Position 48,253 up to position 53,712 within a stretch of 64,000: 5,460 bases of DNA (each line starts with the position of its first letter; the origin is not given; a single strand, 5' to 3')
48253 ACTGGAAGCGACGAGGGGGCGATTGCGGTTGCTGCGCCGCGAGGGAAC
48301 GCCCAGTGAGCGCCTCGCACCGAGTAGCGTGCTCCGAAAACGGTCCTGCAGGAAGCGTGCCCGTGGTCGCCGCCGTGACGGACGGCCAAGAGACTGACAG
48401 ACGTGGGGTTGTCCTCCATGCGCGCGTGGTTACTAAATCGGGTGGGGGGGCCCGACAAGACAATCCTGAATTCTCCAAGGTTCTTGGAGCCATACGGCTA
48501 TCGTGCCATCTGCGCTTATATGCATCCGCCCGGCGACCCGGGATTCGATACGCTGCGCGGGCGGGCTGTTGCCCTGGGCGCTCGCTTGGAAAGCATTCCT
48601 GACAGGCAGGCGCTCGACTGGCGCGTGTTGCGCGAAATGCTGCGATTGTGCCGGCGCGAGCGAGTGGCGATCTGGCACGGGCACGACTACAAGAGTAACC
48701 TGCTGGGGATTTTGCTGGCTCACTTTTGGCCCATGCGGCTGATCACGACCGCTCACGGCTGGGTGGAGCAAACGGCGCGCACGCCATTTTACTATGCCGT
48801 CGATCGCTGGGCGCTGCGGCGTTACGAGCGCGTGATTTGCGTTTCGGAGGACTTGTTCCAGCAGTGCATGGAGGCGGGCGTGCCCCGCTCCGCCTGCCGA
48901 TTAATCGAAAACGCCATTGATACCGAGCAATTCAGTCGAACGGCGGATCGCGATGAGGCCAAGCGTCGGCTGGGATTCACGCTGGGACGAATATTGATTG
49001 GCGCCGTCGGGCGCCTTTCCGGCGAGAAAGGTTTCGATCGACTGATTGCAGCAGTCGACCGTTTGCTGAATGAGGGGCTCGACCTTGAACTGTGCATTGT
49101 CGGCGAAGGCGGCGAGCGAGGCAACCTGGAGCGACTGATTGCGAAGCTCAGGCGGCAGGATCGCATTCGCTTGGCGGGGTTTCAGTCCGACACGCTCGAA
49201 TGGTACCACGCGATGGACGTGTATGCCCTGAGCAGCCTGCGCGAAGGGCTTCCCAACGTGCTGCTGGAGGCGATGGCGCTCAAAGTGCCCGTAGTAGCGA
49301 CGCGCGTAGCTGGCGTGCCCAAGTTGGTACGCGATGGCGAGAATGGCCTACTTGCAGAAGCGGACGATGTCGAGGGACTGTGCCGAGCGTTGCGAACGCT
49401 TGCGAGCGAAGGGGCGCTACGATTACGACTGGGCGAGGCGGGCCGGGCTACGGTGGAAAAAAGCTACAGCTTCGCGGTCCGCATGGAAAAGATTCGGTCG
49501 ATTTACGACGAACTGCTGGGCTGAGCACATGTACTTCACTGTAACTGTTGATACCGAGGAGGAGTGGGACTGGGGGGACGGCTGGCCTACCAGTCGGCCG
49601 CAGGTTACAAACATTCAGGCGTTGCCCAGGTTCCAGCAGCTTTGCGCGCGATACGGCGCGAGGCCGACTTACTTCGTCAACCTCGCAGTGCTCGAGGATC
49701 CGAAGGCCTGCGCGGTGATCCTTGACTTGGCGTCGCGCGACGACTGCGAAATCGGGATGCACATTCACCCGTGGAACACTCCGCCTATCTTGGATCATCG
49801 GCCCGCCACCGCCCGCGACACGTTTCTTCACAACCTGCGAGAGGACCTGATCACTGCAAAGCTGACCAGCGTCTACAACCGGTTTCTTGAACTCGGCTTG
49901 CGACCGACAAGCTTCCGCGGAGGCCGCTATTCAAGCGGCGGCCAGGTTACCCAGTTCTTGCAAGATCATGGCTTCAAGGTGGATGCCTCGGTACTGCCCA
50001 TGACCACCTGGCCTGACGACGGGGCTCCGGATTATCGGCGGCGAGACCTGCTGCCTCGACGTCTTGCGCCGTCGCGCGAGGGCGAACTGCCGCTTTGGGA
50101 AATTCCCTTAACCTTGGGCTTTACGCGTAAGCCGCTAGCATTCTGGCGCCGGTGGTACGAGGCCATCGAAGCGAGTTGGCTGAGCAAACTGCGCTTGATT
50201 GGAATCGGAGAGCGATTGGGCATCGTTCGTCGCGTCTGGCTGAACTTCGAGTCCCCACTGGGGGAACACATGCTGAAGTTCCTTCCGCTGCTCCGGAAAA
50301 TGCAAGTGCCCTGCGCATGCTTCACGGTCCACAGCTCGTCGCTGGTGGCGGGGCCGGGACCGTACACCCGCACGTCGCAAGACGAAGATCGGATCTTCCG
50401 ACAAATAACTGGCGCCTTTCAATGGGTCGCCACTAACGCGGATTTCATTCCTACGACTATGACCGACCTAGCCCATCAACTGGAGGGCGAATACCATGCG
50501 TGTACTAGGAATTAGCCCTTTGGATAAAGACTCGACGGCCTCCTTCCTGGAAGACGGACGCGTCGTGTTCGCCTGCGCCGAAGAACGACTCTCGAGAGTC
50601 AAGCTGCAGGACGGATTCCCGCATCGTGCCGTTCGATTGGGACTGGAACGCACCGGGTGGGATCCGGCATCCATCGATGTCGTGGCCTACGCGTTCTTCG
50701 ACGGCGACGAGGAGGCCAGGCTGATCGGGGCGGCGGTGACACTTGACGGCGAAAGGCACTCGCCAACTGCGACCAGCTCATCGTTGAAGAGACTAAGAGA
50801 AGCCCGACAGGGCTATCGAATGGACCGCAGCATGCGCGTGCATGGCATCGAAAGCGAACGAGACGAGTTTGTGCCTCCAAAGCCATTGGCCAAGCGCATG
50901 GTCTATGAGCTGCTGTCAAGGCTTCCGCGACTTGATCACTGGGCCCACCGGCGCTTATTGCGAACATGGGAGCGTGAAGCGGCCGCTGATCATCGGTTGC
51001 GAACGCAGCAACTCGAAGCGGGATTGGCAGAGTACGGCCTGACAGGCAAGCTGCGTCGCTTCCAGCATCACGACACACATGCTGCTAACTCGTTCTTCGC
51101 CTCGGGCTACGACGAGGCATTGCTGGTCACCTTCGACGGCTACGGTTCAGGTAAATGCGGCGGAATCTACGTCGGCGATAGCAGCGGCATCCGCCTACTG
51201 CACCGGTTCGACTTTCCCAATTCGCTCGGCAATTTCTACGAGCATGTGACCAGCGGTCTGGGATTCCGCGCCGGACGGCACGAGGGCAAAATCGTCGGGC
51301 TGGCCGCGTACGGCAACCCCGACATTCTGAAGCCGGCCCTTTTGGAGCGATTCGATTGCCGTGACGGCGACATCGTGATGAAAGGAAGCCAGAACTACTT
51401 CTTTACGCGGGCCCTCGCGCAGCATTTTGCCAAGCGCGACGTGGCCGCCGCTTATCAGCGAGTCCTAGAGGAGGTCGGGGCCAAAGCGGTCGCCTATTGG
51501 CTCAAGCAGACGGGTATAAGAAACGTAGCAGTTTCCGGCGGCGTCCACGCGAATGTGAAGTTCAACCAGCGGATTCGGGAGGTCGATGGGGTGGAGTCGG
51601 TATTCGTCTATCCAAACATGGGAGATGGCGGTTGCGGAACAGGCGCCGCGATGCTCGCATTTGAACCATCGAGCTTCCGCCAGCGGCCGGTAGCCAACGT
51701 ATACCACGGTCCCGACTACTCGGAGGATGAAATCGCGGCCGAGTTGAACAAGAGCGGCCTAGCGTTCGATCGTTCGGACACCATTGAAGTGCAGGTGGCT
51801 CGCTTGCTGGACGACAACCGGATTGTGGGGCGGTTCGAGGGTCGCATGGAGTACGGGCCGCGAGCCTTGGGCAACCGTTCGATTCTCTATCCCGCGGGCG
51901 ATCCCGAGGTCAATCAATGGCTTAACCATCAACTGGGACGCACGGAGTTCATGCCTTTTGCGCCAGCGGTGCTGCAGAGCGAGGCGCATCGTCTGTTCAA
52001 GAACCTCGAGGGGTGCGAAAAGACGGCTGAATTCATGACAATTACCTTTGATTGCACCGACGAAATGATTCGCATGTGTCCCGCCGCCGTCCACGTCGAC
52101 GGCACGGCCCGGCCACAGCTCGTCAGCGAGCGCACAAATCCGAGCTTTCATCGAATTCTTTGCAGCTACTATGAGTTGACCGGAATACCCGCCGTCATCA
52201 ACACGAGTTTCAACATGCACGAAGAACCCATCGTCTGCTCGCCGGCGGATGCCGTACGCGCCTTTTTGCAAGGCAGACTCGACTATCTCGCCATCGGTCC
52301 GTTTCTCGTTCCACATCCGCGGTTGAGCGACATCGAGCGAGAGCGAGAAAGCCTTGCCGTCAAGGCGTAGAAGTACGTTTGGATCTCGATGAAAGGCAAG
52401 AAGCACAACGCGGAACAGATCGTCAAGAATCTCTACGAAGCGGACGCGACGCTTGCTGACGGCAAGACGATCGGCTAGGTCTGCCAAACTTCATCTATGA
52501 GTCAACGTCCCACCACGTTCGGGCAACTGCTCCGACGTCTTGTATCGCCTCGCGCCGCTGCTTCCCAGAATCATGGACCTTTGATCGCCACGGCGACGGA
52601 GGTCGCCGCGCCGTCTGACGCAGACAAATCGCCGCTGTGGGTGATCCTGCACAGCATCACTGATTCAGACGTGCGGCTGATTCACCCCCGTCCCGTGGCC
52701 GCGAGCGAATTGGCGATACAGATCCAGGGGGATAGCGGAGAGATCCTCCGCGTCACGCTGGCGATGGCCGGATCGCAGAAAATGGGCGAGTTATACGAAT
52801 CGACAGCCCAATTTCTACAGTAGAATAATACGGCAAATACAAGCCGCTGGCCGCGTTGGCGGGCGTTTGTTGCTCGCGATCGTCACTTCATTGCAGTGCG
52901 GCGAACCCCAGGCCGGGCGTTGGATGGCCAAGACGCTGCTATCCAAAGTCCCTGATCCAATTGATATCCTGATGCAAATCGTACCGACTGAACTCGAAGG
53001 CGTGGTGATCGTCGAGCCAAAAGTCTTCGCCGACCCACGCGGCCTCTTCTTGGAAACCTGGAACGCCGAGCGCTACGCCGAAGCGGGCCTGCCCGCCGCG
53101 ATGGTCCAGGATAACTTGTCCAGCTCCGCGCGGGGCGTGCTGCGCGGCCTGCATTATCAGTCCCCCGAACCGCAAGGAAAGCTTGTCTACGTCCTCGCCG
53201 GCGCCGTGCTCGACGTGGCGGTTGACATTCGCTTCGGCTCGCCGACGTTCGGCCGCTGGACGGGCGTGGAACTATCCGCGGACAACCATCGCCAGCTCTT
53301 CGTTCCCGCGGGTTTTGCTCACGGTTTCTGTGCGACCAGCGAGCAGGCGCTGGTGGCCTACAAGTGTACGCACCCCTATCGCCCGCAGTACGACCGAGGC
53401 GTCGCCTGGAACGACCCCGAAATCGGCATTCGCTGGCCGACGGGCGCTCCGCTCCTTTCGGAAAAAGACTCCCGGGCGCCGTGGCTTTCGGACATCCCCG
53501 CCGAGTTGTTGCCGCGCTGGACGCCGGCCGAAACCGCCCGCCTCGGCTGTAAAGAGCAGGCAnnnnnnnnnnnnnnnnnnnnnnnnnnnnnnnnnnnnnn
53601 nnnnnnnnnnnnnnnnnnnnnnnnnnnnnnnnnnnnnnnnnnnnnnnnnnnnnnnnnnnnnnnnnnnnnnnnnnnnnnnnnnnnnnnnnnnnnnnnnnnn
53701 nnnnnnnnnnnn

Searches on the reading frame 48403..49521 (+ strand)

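Call 8: search_protein_families(library=pfam, proteins=[window:48403-49521:+], max_evalue=0.001)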
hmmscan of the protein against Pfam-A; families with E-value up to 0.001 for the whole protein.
window:48403-49521:+ (373 aa): 6 families
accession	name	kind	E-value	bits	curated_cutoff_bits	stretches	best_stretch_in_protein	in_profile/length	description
PF00534.26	Glycos_transf_1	-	2.8e-37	128.3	26.4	1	182-349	1-171/172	Glycosyl transferases group 1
PF13692.12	Glyco_trans_1_4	-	4.8e-36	124.6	27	1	198-334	3-140/142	Glycosyl transferases group 1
PF13439.12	Glyco_transf_4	-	8.2e-20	72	28.5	1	21-176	8-170/170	Glycosyltransferase Family 4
PF13579.12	Glyco_trans_4_4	-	3e-14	54.1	29.7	1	52-170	32-157/158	Glycosyl transferase 4-like domain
PF13524.12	Glyco_trans_1_2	-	8e-09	36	25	1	266-364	42-142/144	Glycosyl transferase-like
PF20706.3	GT4-conflict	-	1.6e-06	27.8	26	1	201-312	202-323/385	Family 4 Glycosyltransferase in conflict systems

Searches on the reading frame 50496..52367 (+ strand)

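Call 8: search_protein_families(library=pfam, proteins=[window:50496-52367:+], max_evalue=0.001)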
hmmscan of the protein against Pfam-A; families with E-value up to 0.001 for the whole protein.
window:50496-52367:+ (624 aa): 3 families
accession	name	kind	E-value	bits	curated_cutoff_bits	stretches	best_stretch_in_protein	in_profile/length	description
PF16861.10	Carbam_trans_C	-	2.6e-57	193.5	27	1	435-605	1-168/170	Carbamoyltransferase C-terminus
PF02543.21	Carbam_trans_N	-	1.7e-35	123.5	24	1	2-386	1-346/346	Carbamoyltransferase N-terminus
PF00814.31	TsaD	-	0.00061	20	24.8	1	291-374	175-251/264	tRNA N6-adenosine threonylcarbamoyltransferase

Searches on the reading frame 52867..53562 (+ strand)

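Call 8: search_protein_families(library=pfam, proteins=[window:52867-53562:+], max_evalue=0.001)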
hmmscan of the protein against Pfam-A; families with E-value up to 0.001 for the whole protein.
window:52867-53562:+ (232 aa): 1 family
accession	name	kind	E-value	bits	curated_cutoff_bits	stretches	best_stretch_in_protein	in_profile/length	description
PF00908.23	dTDP_sugar_isom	-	9.7e-71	237.3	27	1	41-208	2-167/168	dTDP-4-dehydrorhamnose 3,5-epimerase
